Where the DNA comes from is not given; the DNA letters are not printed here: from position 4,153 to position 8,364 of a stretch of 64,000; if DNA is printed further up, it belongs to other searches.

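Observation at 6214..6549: SMC hinge carries an inserted AMPK-beta/CBM48-type glycogen-binding domain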

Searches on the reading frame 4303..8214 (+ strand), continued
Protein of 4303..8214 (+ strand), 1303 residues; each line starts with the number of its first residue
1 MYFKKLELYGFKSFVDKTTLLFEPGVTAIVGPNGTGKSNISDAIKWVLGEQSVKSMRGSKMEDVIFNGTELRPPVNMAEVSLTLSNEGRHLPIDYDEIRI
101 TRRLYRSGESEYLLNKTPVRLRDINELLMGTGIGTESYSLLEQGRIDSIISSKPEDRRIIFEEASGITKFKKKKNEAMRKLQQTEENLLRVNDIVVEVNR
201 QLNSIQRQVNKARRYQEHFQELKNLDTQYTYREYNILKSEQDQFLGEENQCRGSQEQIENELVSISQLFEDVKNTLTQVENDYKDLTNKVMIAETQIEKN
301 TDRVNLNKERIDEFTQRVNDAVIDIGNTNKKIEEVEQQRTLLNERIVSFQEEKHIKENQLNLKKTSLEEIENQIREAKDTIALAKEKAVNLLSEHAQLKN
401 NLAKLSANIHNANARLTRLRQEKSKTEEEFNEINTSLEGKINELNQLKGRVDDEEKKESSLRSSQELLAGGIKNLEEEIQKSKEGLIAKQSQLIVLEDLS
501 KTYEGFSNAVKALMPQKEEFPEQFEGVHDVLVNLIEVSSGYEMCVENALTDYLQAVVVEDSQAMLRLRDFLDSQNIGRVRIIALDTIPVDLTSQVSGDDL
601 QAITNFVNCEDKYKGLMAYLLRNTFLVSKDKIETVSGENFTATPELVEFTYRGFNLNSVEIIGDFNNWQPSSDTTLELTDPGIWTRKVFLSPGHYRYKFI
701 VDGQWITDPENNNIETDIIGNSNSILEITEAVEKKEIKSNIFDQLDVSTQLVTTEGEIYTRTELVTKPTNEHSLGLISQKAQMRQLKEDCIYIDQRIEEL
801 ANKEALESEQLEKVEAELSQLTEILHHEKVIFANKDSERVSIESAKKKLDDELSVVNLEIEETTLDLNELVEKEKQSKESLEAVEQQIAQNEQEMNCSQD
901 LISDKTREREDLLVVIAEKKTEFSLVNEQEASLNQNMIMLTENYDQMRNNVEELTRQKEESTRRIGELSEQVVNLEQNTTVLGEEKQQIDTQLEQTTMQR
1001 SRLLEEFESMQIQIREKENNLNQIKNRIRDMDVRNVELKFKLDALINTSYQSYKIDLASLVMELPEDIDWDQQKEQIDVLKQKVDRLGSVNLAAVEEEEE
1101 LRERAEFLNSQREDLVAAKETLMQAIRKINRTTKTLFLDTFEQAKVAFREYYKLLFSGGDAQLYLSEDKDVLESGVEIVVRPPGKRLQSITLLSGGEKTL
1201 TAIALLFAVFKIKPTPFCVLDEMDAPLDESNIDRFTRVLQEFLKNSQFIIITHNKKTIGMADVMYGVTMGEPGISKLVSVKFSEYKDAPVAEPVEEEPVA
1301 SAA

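Call 8: find_related_loci(query=window:4303-8214:+, collection=genome_contigs, flank=3000)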
Query window:4303-8214:+ (1303 aa) in genome_contigs; peptide patterns used: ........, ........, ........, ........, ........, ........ (x = any residue, [..] = any of these).
599 stretches matched a pattern (row limit reached: there are more); 228 encode a relative of the query (tblastn E <= 1e-3); the best 80 are kept; 80 distinct loci.
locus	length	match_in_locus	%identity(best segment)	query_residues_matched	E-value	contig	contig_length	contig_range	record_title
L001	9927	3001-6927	69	1-1295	0e+0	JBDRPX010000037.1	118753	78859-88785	MAG: Candidatus Omnitrophota bacterium isolate MEGAHIT-group-2.14 k141_695970, whole genome shotgun sequence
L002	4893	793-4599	55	1-1287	0e+0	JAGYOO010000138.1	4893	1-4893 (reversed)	MAG: Candidatus Omnitrophota bacterium isolate M55B170 138, whole genome shotgun sequence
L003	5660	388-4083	33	1-1287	0e+0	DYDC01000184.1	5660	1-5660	MAG TPA_asm: Methylacidiphilum sp. isolate IMS_BF NODE_3415_length_5668_cov_248.474, whole genome shotgun sequence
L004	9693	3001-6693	31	1-1283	1e-175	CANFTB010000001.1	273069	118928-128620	MAG: Chthoniobacteraceae bacterium isolate Jr-16oct17-251 genome assembly, contig: Jr-16oct17-C50, whole genome shotgun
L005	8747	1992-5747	32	1-1283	2e-174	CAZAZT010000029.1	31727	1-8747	MAG TPA_asm: uncultured Chthoniobacteraceae bacterium isolate SRP193358_co1_587 genome assembly, contig: NODE_2966_lengt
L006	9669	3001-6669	32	1-1288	6e-174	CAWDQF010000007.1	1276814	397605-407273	MAG: uncultured Verrucomicrobiae bacterium isolate MFD03346.bin.1.148 genome assembly, contig: contig_42100, whole genom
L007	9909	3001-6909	61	1-1287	0e+0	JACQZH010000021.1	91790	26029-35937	MAG: Candidatus Omnitrophota bacterium isolate NC_groundwater_1562_Pr4_S-0.65um_39_9 SR1-18-Sp65_coassembly_scaffold_843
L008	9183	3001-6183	45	1-1284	1e-120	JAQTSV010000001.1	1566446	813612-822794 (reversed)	MAG: Candidatus Omnitrophota bacterium isolate STB_25 NODE_1_length_1566446_cov_7.163386_Sandtown_B, whole genome shotgu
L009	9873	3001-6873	52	1-1284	0e+0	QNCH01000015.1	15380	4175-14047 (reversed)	MAG: Candidatus Omnitrophota bacterium isolate B26_G9 B26_Guay9_scaffold_03236, whole genome shotgun sequence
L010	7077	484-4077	39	1-1300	1e-119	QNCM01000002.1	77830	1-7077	MAG: Candidatus Makaraimicrobium thalassicum isolate B134_G9 B134_Guay9_scaffold_00010, whole genome shotgun sequence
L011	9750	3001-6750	37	1-1288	2e-111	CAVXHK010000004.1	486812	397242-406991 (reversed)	MAG: uncultured Verrucomicrobiae bacterium isolate MFD03250.bin.1.133 genome assembly, contig: contig_8211, whole genome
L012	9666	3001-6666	36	1-1295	1e-109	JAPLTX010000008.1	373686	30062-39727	MAG: Verrucomicrobia bacterium isolate LacPavin_0818_WC55_MAG_62_14 LacPavin_0818_WC55_scaffold_626677, whole genome sho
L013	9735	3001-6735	37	1-1283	3e-108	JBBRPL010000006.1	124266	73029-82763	MAG: Chthoniobacterales bacterium isolate La1_metabat2.436 LA1C_B2.436_k141_3081412L_124266_cov_14.0019, whole genome sh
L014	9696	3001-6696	38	1-1283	1e-107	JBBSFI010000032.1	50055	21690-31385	MAG: Chthoniobacterales bacterium isolate LS1_sbin.82 LS1_sbin.82_K_189956_L_50055_cov_18.4510, whole genome shotgun seq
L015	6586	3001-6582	37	1-1271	6e-106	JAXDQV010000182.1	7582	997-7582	MAG: Chthoniobacter sp. isolate BP_743 scaffold_3400511, whole genome shotgun sequence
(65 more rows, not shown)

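Call 42: list_cluster_members(proteins=[P0024, P0025])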
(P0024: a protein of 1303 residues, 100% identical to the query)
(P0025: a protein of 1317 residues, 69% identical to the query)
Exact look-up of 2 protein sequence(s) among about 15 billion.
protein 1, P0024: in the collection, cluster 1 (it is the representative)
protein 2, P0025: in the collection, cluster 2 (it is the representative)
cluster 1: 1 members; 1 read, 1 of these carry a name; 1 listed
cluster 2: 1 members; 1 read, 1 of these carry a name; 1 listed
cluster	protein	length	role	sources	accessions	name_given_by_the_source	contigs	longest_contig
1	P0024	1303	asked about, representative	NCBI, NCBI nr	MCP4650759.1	MAG: AAA family ATPase [PVC group bacterium] | AAA family ATPase [PVC group bacterium]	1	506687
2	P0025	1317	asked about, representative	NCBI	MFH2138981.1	MAG: AAA family ATPase [Candidatus Omnitrophota bacterium]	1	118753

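Call 45: find_encoding_contigs(protein=P0045, flank=6000, max_places=1)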
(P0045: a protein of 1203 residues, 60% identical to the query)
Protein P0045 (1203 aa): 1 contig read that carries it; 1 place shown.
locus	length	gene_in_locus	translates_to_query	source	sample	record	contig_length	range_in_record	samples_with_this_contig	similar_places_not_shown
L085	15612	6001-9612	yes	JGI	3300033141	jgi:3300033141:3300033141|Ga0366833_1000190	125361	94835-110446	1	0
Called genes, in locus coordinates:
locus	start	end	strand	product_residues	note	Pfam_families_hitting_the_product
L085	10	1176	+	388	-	PF02771:Acyl-CoA_dh_N, PF02770:Acyl-CoA_dh_M, PF00441:Acyl-CoA_dh_1, PF08028:Acyl-CoA_dh_2, PF22924:ACOX_C_alpha1 (weak)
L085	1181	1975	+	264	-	PF01012:ETF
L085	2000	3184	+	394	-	PF00037:Fer4 (weak), PF12797:Fer4_2 (weak), PF12837:Fer4_6 (weak), PF12838:Fer4_7, PF13187:Fer4_9 (weak), PF13237:Fer4_10, PF01012:ETF, PF00766:ETF_alpha, +4 more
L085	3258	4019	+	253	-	-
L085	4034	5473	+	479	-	PF13598:DUF4139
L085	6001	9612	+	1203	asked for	PF02463:SMC_N, PF13175:AAA_15 (weak), PF13304:AAA_21 (weak), PF13476:AAA_23, PF13555:AAA_29 (faint), PF19220:Rod_CreS (faint), PF06470:SMC_hinge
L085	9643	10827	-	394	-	PF01590:GAF (weak), PF13185:GAF_2 (weak), PF13492:GAF_3 (weak), PF00990:GGDEF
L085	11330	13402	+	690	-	PF00989:PAS, PF08448:PAS_4, PF13188:PAS_8, PF13426:PAS_9, PF00990:GGDEF, PF13487:HD_5, PF01966:HD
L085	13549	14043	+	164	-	PF02915:Rubrerythrin (weak)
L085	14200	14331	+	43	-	PF00301:Rubredoxin, PF21349:RUBY_RBDX (faint)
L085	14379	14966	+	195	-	PF00857:Isochorismatase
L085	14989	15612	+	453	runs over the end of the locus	PF07719:TPR_2 (faint), PF13424:TPR_12 (faint), PF13485:Peptidase_MA_2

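Call 46: find_encoding_contigs(protein=P0027, flank=6000, max_places=1)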
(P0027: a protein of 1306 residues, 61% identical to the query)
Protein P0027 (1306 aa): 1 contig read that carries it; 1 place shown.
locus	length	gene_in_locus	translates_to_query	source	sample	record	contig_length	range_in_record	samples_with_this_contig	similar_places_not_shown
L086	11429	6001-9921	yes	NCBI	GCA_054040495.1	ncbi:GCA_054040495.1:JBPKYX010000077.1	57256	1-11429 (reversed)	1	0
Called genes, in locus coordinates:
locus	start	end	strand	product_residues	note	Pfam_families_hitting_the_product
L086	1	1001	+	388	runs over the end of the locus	PF02771:Acyl-CoA_dh_N, PF22924:ACOX_C_alpha1 (faint), PF02770:Acyl-CoA_dh_M, PF00441:Acyl-CoA_dh_1, PF08028:Acyl-CoA_dh_2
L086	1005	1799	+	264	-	PF01012:ETF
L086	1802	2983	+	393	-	PF00037:Fer4, PF12797:Fer4_2 (weak), PF12837:Fer4_6 (weak), PF12838:Fer4_7, PF13187:Fer4_9 (weak), PF13237:Fer4_10 (weak), PF01012:ETF, PF00766:ETF_alpha, +6 more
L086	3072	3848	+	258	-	-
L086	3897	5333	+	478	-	PF13598:DUF4139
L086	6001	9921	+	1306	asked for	PF02463:SMC_N, PF13175:AAA_15 (weak), PF13304:AAA_21 (faint), PF13476:AAA_23, PF13555:AAA_29 (faint), PF06470:SMC_hinge, PF02922:CBM_48 (faint), PF16561:AMPK1_CBM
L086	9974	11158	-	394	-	PF01590:GAF (weak), PF13185:GAF_2 (weak), PF13492:GAF_3 (weak), PF00990:GGDEF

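Call 47: find_encoding_contigs(protein=P0024, flank=6000, max_places=1)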
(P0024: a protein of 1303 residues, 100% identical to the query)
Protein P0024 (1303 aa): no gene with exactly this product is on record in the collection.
